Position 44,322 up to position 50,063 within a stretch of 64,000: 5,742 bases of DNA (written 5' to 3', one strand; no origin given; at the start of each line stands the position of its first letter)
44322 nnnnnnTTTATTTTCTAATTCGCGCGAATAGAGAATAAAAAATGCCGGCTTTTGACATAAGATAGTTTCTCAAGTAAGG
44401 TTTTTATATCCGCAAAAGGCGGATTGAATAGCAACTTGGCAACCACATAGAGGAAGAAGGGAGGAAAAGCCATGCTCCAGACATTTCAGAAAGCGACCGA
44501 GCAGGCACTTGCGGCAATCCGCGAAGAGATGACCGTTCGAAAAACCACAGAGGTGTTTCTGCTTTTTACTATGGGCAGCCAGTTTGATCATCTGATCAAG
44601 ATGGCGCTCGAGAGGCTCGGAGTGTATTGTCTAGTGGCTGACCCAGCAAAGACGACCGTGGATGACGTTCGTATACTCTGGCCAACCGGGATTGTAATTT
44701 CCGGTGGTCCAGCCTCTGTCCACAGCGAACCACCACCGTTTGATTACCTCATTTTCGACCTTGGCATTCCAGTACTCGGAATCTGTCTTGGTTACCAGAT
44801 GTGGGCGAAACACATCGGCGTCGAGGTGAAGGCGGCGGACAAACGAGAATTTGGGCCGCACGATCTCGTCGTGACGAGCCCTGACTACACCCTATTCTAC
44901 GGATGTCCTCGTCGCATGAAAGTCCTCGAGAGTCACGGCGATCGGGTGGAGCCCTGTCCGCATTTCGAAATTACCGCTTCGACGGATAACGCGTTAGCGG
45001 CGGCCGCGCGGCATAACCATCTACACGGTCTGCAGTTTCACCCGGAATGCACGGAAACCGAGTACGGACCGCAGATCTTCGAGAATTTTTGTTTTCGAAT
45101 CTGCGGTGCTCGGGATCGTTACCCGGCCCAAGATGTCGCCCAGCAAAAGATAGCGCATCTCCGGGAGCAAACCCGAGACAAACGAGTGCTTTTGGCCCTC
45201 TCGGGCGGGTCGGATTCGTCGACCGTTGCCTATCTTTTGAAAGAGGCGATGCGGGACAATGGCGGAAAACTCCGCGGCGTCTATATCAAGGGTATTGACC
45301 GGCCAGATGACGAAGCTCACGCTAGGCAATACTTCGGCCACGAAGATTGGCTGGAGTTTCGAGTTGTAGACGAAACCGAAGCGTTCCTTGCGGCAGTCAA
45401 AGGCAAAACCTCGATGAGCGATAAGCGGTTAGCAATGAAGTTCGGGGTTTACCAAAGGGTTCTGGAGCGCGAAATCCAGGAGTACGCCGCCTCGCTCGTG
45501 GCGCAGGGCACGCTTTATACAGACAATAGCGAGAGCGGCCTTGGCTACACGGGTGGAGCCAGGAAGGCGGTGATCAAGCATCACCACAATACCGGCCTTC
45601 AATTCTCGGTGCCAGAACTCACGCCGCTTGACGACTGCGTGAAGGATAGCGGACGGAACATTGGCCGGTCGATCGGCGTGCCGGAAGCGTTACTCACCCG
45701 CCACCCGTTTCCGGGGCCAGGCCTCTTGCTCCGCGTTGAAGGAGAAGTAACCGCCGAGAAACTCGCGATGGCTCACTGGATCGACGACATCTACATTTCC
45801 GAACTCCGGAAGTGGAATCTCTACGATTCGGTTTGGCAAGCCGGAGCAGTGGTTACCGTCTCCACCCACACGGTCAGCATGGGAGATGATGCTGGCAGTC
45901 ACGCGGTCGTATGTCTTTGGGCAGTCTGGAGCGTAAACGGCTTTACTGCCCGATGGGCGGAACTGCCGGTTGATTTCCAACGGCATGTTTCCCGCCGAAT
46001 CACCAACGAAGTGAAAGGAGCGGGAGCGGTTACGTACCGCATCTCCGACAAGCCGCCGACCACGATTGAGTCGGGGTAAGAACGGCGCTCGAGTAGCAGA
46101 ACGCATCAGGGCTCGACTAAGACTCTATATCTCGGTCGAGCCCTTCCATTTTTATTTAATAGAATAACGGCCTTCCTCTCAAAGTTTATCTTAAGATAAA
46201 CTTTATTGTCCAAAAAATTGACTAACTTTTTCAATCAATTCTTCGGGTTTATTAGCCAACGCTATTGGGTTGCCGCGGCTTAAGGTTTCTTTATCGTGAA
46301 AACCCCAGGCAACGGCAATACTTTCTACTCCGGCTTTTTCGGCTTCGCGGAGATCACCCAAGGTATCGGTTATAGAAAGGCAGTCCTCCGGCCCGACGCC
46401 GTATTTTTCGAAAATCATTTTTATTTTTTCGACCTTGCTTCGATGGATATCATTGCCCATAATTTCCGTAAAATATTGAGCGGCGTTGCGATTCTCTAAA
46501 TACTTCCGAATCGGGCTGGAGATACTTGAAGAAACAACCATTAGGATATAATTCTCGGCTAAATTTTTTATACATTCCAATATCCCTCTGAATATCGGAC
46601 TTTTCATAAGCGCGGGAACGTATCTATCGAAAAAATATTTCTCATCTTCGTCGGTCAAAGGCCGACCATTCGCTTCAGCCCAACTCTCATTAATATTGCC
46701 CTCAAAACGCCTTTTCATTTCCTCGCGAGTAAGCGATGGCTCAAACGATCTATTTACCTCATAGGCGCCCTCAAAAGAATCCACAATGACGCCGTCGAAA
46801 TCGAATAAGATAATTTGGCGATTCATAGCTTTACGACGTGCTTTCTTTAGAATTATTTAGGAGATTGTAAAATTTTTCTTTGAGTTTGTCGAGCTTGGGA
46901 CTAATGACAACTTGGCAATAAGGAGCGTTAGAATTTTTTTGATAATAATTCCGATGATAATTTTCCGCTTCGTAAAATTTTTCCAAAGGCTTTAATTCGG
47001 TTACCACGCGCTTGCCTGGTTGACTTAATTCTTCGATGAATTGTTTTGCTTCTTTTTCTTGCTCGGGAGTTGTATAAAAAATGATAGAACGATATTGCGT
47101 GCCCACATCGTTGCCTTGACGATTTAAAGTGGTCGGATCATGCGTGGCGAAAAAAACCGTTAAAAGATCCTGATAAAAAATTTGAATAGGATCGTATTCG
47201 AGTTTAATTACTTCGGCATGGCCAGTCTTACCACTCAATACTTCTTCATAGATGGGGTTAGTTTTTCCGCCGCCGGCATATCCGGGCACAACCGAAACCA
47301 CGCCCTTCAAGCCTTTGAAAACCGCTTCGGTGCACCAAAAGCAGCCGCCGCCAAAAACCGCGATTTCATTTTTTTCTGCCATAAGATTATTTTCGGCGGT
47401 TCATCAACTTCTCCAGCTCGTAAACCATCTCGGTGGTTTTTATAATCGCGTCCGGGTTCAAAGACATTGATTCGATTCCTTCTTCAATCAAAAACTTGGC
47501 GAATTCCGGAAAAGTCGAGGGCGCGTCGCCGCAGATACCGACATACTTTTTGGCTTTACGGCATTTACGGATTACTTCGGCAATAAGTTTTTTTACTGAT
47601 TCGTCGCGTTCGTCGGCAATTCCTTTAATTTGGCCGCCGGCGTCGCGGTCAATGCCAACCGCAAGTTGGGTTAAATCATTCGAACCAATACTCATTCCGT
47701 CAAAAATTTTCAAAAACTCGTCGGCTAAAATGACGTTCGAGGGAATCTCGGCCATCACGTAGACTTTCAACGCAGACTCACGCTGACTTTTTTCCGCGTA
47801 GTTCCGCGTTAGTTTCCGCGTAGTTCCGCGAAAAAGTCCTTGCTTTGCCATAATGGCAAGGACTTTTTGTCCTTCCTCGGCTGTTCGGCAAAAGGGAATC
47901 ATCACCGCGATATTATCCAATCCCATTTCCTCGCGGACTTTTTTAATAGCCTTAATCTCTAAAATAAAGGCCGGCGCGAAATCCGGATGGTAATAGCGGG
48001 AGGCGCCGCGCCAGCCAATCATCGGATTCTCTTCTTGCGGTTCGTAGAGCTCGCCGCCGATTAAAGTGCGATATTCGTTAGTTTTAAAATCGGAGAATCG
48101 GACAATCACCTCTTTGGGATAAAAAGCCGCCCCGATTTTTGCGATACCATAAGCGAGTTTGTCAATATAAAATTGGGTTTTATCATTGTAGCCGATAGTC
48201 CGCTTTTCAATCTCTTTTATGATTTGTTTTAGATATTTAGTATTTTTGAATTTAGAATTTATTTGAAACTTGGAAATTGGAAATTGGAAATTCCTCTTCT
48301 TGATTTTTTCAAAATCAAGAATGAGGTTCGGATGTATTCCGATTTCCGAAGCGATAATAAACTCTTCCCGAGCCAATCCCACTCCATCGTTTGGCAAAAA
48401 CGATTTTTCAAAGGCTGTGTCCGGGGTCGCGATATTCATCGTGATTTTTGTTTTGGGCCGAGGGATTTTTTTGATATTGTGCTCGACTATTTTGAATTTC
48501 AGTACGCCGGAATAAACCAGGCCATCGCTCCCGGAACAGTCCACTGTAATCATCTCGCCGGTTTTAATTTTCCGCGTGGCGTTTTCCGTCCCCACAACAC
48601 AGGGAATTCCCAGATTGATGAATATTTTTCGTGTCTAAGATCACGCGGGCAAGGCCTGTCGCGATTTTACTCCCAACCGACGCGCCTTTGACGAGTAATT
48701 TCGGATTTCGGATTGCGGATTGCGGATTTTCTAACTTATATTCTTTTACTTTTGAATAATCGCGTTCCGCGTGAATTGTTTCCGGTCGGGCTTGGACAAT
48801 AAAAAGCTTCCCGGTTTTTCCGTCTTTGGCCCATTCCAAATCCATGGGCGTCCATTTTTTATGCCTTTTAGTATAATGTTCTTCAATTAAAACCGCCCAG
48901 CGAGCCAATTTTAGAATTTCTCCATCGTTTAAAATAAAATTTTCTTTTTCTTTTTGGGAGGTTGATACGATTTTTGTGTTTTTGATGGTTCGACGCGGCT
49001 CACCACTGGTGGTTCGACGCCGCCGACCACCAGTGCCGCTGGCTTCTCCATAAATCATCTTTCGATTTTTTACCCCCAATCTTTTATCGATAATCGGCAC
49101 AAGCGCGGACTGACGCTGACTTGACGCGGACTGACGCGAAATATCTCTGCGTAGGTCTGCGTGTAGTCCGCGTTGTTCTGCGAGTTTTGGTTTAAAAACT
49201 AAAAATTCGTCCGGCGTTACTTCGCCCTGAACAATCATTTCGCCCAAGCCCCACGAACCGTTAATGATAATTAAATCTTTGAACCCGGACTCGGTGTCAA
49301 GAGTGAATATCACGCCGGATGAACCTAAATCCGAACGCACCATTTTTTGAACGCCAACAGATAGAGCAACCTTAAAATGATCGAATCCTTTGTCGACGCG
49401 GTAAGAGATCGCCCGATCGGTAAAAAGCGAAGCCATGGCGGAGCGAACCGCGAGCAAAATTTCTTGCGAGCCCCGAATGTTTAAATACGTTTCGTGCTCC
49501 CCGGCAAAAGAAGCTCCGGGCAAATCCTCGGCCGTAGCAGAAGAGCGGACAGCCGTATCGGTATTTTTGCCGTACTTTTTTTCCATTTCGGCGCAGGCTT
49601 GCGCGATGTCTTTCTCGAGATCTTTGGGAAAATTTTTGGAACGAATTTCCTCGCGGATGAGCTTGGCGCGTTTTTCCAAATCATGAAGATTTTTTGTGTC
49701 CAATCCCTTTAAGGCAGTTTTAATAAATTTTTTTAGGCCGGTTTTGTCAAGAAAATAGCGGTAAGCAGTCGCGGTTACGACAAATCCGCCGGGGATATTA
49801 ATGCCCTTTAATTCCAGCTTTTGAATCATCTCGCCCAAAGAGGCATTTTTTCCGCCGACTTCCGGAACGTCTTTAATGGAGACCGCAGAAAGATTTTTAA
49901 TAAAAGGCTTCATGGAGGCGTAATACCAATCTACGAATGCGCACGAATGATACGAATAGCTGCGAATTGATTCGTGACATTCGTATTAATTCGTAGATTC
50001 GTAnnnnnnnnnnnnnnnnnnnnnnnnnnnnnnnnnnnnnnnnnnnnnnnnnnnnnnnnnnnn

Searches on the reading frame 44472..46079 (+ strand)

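Call 9: search_protein_families(library=pfam, proteins=[window:44472-46079:+], max_evalue=0.001)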
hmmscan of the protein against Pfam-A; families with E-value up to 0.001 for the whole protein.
window:44472-46079:+ (535 aa): 3 families
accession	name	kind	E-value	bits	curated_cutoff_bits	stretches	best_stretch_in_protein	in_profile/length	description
PF00117.34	GATase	-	1.2e-30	107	22.8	1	34-209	5-189/190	Glutamine amidotransferase class-I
PF00958.27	GMP_synt_C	-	9.4e-21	74.1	27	1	444-533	2-91/92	GMP synthase C terminal domain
PF02540.23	NAD_synthase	-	3.1e-07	30.2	21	1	233-288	15-69/242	NAD synthase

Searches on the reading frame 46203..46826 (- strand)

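Call 23: search_protein_families(library=pfam, proteins=[window:46203-46826:-], max_evalue=0.001)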
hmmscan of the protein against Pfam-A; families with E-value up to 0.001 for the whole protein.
window:46203-46826:- (207 aa): 5 families
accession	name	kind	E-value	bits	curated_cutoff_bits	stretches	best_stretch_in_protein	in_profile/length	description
PF13419.12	HAD_2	-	1.3e-19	71.4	23.8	1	6-172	1-178/178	Haloacid dehalogenase-like hydrolase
PF00702.32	Hydrolase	-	4.1e-08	34.3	26.4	1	5-166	3-191/191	haloacid dehalogenase-like hydrolase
PF13242.12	Hydrolase_like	-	1.1e-05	25.6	22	1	136-190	11-61/75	HAD-hyrolase-like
PF12710.13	HAD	-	0.00028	21.8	27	1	6-160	1-186/189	haloacid dehalogenase-like hydrolase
PF06888.18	Put_Phosphatase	-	0.00038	20.4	27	1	5-125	2-122/234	Putative Phosphatase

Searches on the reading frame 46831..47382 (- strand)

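Call 23: search_protein_families(library=pfam, proteins=[window:46831-47382:-], max_evalue=0.001)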
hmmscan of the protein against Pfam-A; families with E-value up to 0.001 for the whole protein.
window:46831-47382:- (183 aa): 1 family
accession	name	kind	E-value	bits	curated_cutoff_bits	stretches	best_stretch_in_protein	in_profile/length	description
PF01625.27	PMSR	-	3.8e-62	209.5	23.7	1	8-157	2-153/153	Peptide methionine sulfoxide reductase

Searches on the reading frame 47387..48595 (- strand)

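Call 9: search_protein_families(library=pfam, proteins=[window:47387-48595:-], max_evalue=0.001)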
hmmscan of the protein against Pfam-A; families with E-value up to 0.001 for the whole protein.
window:47387-48595:- (402 aa): 1 family
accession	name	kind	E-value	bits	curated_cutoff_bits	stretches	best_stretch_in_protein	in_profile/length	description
PF02896.24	PEP-utilizers_C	-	1.8e-56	191.9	22.8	1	47-392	18-289/293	PEP-utilising enzyme, PEP-binding domain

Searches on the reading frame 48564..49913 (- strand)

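Call 9: search_protein_families(library=pfam, proteins=[window:48564-49913:-], max_evalue=0.001)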
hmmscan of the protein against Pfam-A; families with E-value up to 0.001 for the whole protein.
window:48564-49913:- (449 aa): 1 family
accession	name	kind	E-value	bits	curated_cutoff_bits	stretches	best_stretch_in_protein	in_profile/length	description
PF01326.24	PPDK_N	-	2.9e-108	362.5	27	1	17-391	2-322/328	Pyruvate phosphate dikinase, AMP/ATP-binding domain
